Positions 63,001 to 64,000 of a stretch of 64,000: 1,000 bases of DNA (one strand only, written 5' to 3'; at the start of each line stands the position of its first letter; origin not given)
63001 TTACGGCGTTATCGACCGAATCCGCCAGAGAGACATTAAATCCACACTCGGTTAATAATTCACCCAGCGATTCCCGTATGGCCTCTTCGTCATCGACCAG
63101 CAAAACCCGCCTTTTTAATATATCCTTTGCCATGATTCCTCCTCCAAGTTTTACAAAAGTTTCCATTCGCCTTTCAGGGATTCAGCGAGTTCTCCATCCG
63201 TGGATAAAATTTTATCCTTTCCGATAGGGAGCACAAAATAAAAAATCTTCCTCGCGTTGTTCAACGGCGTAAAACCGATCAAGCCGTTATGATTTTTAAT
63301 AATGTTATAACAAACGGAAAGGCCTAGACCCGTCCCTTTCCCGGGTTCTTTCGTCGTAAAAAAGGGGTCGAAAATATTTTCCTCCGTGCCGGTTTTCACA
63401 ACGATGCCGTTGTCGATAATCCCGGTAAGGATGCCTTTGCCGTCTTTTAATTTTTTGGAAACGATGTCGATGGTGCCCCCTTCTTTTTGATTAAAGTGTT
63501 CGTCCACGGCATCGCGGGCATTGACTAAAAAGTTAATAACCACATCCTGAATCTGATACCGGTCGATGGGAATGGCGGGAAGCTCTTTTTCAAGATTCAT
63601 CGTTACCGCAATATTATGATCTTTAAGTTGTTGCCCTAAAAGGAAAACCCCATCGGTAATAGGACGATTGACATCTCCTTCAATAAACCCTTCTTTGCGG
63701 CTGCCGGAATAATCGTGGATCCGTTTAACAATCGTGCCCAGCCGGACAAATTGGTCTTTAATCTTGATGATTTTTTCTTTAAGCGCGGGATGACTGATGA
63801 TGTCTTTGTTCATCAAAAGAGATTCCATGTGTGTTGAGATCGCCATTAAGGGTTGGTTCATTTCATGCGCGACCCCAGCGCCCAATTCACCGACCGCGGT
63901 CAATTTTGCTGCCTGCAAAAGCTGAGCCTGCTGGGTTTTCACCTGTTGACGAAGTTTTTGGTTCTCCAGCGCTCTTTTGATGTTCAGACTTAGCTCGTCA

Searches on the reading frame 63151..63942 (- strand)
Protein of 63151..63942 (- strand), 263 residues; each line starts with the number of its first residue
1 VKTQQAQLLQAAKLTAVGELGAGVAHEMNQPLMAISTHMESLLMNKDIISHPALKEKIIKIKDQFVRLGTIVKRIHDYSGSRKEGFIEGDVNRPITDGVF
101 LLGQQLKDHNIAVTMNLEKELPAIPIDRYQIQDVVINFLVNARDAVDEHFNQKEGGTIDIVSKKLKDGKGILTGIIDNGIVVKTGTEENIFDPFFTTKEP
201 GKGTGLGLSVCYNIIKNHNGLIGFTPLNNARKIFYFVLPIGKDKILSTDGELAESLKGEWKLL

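Call 12: search_protein_families(library=pfam, proteins=[window:63151-63942:-], max_evalue=0.001)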
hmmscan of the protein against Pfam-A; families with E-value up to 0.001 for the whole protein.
window:63151-63942:- (263 aa): 2 families
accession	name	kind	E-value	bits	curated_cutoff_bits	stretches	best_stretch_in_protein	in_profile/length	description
PF02518.31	HATPase_c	-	4.4e-13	50.1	26.4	1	127-240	2-109/111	Histidine kinase-, DNA gyrase B-, and HSP90-like ATPase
PF00512.31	HisKA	-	2.8e-06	27.7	26.9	1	18-79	3-61/66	His Kinase A (phospho-acceptor) domain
